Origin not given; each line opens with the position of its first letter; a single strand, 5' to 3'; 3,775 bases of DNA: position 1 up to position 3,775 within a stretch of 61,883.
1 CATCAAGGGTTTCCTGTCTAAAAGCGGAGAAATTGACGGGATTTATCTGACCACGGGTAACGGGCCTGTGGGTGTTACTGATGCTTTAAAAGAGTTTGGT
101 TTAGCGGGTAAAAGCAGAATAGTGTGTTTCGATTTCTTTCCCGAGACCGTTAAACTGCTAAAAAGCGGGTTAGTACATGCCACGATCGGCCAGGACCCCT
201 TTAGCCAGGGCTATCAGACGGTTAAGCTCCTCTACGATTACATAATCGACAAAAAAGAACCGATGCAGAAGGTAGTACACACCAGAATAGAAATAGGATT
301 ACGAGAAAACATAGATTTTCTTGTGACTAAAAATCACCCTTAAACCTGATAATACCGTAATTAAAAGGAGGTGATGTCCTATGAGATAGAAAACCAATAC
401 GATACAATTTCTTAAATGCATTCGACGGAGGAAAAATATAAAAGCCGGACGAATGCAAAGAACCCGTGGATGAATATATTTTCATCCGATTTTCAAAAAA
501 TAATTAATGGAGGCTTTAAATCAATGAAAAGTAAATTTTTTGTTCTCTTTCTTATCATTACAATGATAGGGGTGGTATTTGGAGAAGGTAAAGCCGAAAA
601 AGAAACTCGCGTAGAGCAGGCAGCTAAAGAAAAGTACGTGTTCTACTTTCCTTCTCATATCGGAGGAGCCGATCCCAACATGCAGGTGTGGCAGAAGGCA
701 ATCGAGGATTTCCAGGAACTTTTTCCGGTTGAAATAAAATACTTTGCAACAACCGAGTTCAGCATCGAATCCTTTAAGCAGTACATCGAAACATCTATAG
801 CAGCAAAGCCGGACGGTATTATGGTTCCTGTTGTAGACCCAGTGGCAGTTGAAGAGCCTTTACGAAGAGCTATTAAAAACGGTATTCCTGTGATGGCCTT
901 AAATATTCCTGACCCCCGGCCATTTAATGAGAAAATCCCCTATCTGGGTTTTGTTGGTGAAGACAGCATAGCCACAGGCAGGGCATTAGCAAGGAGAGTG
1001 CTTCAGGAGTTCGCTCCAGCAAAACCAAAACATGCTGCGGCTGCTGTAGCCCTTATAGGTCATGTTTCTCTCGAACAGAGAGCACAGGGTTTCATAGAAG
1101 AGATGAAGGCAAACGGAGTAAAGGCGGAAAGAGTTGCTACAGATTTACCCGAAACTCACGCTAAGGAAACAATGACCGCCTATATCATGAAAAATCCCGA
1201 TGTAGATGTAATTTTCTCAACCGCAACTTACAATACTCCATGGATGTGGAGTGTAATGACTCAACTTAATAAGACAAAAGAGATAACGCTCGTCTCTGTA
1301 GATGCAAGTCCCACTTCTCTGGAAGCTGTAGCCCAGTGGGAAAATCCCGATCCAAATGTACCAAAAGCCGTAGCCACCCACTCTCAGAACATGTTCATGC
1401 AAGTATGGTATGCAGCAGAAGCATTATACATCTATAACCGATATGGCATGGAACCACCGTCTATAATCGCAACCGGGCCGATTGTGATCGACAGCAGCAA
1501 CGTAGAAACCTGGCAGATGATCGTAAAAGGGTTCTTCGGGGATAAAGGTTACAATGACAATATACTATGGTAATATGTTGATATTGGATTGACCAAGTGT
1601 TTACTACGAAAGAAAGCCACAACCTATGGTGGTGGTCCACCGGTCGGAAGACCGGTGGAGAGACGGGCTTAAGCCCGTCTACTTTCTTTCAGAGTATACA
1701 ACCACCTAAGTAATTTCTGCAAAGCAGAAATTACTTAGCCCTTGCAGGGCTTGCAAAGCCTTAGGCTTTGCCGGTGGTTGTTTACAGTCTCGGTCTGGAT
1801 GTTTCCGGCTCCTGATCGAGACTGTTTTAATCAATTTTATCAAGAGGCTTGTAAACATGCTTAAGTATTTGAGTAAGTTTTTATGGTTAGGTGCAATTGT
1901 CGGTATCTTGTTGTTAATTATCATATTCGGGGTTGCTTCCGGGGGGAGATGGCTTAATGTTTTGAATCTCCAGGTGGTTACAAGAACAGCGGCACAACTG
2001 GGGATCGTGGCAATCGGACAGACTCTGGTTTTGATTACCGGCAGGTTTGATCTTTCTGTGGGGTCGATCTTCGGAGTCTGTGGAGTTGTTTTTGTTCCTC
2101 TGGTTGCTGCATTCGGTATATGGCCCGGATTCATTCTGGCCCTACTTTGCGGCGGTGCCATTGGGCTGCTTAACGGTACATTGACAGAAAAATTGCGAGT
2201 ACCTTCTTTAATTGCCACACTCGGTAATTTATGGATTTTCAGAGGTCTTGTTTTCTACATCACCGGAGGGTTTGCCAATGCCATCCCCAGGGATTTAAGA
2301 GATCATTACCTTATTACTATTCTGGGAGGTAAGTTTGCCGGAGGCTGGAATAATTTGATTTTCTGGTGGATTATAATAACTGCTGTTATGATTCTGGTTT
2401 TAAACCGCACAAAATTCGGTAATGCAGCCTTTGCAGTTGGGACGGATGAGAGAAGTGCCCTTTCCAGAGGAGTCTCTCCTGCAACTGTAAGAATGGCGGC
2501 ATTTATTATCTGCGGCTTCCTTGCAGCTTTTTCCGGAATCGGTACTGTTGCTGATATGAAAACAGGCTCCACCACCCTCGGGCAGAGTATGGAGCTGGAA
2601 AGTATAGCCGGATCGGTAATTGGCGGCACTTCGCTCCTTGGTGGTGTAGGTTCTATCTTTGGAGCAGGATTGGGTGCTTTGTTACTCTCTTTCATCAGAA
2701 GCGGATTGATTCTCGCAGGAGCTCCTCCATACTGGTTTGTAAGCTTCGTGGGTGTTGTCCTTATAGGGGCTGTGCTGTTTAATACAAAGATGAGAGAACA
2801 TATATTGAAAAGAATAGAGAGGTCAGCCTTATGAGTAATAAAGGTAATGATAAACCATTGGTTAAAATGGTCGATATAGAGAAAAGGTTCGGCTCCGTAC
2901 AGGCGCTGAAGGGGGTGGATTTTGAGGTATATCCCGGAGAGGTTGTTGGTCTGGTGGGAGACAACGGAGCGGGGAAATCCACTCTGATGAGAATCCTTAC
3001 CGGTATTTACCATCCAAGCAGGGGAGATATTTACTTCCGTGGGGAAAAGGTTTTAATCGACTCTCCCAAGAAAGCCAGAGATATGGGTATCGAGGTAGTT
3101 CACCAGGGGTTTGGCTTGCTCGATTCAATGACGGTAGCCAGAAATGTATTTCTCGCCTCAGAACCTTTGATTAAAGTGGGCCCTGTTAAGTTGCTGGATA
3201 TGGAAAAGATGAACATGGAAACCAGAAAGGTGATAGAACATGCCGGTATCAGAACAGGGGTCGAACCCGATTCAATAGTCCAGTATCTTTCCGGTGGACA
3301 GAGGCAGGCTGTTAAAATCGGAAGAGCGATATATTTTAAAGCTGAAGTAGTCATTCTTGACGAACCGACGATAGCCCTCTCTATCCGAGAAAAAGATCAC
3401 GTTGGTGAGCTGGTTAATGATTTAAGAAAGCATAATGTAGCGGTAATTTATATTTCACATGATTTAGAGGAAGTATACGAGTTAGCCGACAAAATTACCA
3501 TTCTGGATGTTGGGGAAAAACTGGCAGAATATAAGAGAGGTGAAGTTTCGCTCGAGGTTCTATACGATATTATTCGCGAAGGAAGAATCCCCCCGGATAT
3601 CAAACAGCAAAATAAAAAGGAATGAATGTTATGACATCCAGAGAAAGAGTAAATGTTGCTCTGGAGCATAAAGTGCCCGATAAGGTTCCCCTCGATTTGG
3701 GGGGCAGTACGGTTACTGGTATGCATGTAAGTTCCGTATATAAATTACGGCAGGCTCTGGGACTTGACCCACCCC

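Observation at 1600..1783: A roughly 185-nt element of two tandem cloverleaf-like (closing helix plus three hairpins) domains, present twice, with compensatory changes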

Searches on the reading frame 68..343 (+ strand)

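Call 10: search_protein_families(library=pfam, proteins=[window:68-343:+])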
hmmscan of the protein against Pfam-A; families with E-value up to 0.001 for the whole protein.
window:68-343:+ (91 aa): 1 family
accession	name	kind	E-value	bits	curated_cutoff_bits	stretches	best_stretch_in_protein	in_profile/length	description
PF13407.12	Peripla_BP_4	-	5.4e-13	49.5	35.1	1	2-62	197-257/258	Periplasmic binding protein domain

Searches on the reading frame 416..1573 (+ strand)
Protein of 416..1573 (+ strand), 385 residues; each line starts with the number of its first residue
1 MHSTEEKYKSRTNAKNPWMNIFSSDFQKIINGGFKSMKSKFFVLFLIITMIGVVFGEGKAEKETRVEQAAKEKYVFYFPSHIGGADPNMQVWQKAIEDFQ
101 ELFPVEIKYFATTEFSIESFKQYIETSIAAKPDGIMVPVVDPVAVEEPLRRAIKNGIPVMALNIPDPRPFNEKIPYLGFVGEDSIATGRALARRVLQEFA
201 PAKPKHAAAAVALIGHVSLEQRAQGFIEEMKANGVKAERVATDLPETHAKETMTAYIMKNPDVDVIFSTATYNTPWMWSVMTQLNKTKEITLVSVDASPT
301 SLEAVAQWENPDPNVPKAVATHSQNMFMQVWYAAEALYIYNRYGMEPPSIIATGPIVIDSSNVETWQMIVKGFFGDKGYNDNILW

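Call 10: search_protein_families(library=pfam, proteins=[window:416-1573:+])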
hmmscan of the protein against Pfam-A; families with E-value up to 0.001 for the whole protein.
window:416-1573:+ (385 aa): 1 family
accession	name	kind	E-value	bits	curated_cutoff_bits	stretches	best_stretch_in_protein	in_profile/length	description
PF13407.12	Peripla_BP_4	-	2.3e-30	106.5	35.1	1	89-338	13-251/258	Periplasmic binding protein domain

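Call 14: find_encoding_contigs(protein=window:416-1573:+, flank=10000, max_places=10)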
Protein window:416-1573:+ (385 aa): no gene with exactly this product is on record in the collection.

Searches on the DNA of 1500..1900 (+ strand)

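Call 9: search_rna_families(source=window, start=1500, end=1900, threshold=evalue, max_evalue=10, show_alignments=3)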
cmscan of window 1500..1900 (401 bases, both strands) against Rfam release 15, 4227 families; matches with E-value up to 10: 7.
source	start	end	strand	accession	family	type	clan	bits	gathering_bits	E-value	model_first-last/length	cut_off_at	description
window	1609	1665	-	RF02278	Betaproteobacteria_toxic_sRNA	Gene; sRNA;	-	22.4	50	0.025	1-64/64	no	Betaproteobacteria toxic small RNA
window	1704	1740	-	RF00650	mir-153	Gene; miRNA;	-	16.2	54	2.9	1-73/73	no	mir-153 microRNA precursor family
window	1655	1690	+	RF03778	mir-483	Gene; miRNA;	-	14.5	60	6.2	1-75/75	no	mir-483 microRNA precursor family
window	1513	1584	+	RF01647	ceN61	Gene; snRNA; snoRNA; CD-box;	-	14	60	3.9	1-72/72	no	Caenorhabditis snoRNA ceN61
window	1599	1662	+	RF03005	lysM-TM7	Cis-reg;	-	13.9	61.5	6.1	1-138/138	no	lysM-TM7 RNA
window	1733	1751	+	RF02438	SpF51_sRNA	Gene; sRNA;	-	13.8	50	8.9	20-41/45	no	Streptococcus sRNA SpF51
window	1827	1859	-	RF01905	HOTAIR_2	Gene; lncRNA;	-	10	60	8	31-69/69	no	HOTAIR conserved region 2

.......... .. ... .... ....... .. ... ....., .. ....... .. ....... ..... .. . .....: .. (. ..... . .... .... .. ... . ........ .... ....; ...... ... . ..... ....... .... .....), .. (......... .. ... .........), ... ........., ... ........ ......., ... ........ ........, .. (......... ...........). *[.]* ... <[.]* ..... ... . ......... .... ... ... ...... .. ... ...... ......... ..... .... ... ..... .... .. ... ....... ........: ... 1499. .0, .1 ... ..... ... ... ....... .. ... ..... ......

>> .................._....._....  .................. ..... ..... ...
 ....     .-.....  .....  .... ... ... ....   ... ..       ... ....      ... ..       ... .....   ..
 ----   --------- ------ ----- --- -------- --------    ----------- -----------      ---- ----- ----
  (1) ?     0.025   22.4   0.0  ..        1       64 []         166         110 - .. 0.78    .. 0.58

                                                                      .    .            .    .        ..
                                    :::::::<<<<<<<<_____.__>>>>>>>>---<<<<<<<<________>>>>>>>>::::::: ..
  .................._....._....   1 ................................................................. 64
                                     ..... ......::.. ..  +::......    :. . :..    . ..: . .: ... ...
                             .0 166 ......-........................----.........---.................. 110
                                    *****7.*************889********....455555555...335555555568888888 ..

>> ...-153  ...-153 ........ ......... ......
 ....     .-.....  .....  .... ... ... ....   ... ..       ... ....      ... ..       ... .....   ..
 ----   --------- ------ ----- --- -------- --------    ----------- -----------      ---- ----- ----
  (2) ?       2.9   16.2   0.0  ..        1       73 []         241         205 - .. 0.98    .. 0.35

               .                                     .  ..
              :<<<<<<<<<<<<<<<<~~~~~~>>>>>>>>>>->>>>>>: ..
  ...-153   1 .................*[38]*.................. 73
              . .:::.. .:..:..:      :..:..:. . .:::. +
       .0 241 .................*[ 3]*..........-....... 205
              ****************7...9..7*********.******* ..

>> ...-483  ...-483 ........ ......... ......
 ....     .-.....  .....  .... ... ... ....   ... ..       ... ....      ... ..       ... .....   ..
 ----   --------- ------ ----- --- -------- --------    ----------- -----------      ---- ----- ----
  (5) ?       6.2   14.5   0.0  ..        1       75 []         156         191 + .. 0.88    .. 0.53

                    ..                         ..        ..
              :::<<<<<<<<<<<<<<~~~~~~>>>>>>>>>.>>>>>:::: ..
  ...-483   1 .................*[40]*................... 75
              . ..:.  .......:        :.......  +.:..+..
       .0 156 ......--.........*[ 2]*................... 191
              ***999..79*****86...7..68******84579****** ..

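Call 21: search_dna_similar(query=window:1596-1830:+, collection=plasmids, mode=distant, max_evalue=0.01)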
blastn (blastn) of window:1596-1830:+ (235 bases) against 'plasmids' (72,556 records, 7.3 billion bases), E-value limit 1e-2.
No match.

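Call 22: search_dna_similar(query=window:1596-1830:+, collection=phages, mode=distant, max_evalue=0.01)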
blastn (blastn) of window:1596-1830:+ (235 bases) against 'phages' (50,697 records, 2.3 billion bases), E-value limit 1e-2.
No match.

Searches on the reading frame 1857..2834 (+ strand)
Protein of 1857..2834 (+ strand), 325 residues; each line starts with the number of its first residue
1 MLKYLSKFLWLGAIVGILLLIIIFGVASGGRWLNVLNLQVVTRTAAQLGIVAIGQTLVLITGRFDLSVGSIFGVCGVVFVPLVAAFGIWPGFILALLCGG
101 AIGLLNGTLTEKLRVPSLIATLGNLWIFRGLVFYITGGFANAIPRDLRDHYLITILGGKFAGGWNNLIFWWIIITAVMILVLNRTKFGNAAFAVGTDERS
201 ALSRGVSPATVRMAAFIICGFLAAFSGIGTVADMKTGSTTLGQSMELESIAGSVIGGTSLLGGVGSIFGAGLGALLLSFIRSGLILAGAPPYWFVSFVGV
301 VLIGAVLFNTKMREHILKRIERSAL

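Call 10: search_protein_families(library=pfam, proteins=[window:1857-2834:+])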
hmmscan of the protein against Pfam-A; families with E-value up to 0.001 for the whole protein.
window:1857-2834:+ (325 aa): 1 family
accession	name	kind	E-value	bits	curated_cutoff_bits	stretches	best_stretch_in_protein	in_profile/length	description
PF02653.21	BPD_transp_2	-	6.5e-41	140.7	26.8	1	42-305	6-268/269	Branched-chain amino acid transport system / permease component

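Call 15: find_encoding_contigs(protein=window:1857-2834:+, flank=10000, max_places=10)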
Protein window:1857-2834:+ (325 aa): 5 contigs read that carry it; 5 places shown.
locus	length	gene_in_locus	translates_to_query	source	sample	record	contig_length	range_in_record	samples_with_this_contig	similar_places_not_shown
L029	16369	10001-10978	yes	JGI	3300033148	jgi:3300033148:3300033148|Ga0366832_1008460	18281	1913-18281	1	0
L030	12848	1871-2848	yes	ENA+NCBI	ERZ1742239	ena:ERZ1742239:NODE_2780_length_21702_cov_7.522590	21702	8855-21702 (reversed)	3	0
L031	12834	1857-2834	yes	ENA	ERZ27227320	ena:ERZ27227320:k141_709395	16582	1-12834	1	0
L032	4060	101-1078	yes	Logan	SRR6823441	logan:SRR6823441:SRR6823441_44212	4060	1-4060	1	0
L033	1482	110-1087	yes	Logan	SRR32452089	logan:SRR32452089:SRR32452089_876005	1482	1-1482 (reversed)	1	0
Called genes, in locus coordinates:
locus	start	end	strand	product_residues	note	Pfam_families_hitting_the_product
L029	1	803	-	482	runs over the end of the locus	PF27155:Y4rL_C, PF22483:Mu-transpos_C_2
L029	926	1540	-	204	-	-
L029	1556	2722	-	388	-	PF14659:Phage_int_SAM_3 (weak), PF00589:Phage_integrase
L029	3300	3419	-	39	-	-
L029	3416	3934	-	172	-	PF00011:HSP20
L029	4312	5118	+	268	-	PF13277:YmdB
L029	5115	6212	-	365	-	PF00072:Response_reg, PF01339:CheB_methylest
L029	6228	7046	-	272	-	PF03705:CheR_N, PF01739:CheR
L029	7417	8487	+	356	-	PF00356:LacI, PF13407:Peripla_BP_4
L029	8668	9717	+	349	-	PF13407:Peripla_BP_4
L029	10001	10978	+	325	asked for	PF02653:BPD_transp_2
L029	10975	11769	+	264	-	PF00005:ABC_tran, PF13304:AAA_21 (faint)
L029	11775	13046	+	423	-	PF01208:URO-D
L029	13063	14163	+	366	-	PF01208:URO-D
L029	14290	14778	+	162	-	PF02577:BFN_dom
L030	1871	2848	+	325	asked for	PF02653:BPD_transp_2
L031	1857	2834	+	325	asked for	PF02653:BPD_transp_2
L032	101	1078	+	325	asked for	PF02653:BPD_transp_2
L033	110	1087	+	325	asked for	PF02653:BPD_transp_2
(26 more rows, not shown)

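Call 39: find_homologous_proteins(query=window:1857-2834:+, max_evalue=1e-40)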
Query window:1857-2834:+ (325 aa): 95 proteins with E <= 1e-40 among 8000 candidates.
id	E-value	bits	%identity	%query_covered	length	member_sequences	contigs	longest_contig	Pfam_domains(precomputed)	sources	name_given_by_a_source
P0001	7.7e-199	678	100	100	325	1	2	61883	PF02653.22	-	-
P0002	2.7e-182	623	89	99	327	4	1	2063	PF02653.22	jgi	jgi:simple sugar transport system permease protein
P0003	6.0e-182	622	88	99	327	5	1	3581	PF02653.22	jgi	jgi:simple sugar transport system permease protein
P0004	2.6e-179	613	89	99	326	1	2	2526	PF02653.22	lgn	-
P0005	3.1e-179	613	89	99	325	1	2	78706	PF02653.22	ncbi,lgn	-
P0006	1.4e-177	608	88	99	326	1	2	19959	PF02653.22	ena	-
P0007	1.5e-177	608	88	99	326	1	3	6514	PF02653.22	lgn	-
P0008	5.0e-177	606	85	100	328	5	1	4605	PF02653.22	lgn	-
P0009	5.3e-161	553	81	99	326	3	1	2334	PF02653.22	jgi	jgi:simple sugar transport system permease protein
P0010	1.6e-160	552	81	100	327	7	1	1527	PF02653.22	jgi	jgi:simple sugar transport system permease protein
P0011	1.1e-119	417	64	99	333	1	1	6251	PF02653.22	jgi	-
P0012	7.4e-118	411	62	99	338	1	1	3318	PF02653.22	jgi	-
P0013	7.6e-116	405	61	99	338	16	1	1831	PF02653.22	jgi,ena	-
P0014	1.1e-115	404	62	99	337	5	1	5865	PF02653.22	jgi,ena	-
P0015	1.2e-112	394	62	96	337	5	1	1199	PF02653.22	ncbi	-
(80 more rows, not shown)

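Call 40: find_encoding_contigs(protein=P0005, flank=10000, max_places=4)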
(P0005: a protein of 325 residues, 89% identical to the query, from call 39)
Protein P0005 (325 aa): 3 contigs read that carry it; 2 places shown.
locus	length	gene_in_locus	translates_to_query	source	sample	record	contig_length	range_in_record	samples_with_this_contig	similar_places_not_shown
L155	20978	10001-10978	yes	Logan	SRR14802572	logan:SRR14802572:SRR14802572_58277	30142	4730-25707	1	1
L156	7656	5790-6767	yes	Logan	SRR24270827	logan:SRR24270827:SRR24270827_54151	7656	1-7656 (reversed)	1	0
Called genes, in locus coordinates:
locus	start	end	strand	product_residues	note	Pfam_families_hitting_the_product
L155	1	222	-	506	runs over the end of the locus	PF00496:SBP_bac_5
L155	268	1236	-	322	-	PF00005:ABC_tran, PF13304:AAA_21 (faint), PF08352:oligo_HPY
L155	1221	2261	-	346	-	PF00005:ABC_tran, PF08352:oligo_HPY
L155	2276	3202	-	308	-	PF19300:BPD_transp_1_N, PF00528:BPD_transp_1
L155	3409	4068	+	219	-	-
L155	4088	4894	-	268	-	PF00702:Hydrolase, PF13419:HAD_2, PF13242:Hydrolase_like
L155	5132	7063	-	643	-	PF00270:DEAD, PF04851:ResIII (faint), PF00271:Helicase_C, PF16124:RecQ_Zn_bind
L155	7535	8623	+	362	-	PF00356:LacI (weak), PF13407:Peripla_BP_4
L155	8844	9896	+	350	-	PF13407:Peripla_BP_4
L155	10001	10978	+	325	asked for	PF02653:BPD_transp_2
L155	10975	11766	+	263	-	PF00005:ABC_tran, PF13304:AAA_21 (faint)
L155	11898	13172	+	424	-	PF01208:URO-D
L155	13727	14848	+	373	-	PF01408:GFO_IDH_MocA, PF02894:GFO_IDH_MocA_C (faint), PF22725:GFO_IDH_MocA_C3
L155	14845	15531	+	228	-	PF03737:RraA-like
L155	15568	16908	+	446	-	PF13416:SBP_bac_8, PF01547:SBP_bac_1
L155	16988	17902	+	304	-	PF00528:BPD_transp_1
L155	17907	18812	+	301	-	PF00528:BPD_transp_1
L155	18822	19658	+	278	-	PF04951:Peptidase_M55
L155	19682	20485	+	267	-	PF09339:HTH_IclR, PF01614:IclR_C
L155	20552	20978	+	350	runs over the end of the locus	PF02615:Ldh_2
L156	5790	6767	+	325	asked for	PF02653:BPD_transp_2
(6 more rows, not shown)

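Call 41: find_encoding_contigs(protein=P0006, flank=10000, max_places=4)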
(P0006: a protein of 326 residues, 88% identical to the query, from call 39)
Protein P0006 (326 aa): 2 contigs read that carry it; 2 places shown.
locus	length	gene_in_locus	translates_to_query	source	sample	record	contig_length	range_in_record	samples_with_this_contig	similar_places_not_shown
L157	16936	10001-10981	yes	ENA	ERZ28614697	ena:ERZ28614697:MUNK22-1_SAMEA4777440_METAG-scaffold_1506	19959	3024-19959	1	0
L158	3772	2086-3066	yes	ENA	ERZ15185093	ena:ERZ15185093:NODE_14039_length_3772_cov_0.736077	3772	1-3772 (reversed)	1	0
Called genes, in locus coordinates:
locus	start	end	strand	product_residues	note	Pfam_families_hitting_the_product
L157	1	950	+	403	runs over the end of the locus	PF03315:SDH_beta, PF03313:SDH_alpha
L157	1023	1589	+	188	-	PF02525:Flavodoxin_2, PF03358:FMN_red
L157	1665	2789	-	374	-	PF01208:URO-D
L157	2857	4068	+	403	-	PF01676:Metalloenzyme, PF10143:PhosphMutase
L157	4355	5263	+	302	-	PF01073:3Beta_HSD (weak), PF01370:Epimerase, PF02719:Polysacc_synt_2, PF04321:RmlD_sub_bind, PF16363:GDP_Man_Dehyd, PF07993:NAD_binding_4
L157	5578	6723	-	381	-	PF18306:LDcluster4 (weak)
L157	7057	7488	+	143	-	-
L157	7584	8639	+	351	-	PF00356:LacI, PF00532:Peripla_BP_1, PF13377:Peripla_BP_3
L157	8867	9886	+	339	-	PF13407:Peripla_BP_4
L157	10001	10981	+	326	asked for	PF02653:BPD_transp_2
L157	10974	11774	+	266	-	PF00005:ABC_tran, PF13304:AAA_21 (faint)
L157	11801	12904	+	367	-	PF01208:URO-D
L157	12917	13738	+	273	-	PF01261:AP_endonuc_2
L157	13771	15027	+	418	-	PF01208:URO-D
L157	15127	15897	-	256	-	PF00149:Metallophos, PF12850:Metallophos_2 (weak)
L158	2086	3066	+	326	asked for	PF02653:BPD_transp_2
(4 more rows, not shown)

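Call 49: find_related_loci(query=window:1857-2834:+, collection=genome_contigs, flank=4000)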
Query window:1857-2834:+ (325 aa) in genome_contigs; peptide patterns used: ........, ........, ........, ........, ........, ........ (x = any residue, [..] = any of these).
109 stretches matched a pattern; 3 encode a relative of the query (tblastn E <= 1e-3); 3 distinct loci.
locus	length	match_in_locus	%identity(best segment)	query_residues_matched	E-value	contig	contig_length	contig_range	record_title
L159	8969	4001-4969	89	1-323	0e+0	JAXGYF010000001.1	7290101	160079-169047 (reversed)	MAG: Candidatus Vecturithrix sp. isolate AnMBR.bin507 bin507_1, whole genome shotgun sequence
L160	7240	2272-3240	88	1-323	0e+0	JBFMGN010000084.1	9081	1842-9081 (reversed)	MAG: Spirochaetota bacterium isolate MAG298 MAG298_84, whole genome shotgun sequence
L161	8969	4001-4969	89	1-323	0e+0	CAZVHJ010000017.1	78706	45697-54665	MAG TPA_asm: uncultured Spirochaetaceae bacterium isolate binchicken_co178_254 genome assembly, contig: NODE_619_length_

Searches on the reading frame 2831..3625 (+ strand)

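Call 10: search_protein_families(library=pfam, proteins=[window:2831-3625:+])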
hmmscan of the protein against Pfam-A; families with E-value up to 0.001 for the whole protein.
window:2831-3625:+ (264 aa): 3 families
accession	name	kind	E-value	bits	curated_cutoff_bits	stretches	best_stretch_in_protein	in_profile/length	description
PF00005.33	ABC_tran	-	3.1e-31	109.2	25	1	26-180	1-136/137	ABC transporter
PF13304.12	AAA_21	-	3e-06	27.9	27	0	39-57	2-20/304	AAA domain, putative AbiEii toxin, Type IV TA system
PF09818.15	ABC_ATPase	-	0.00026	20.6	23.2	0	149-196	154-201/283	P-loop domain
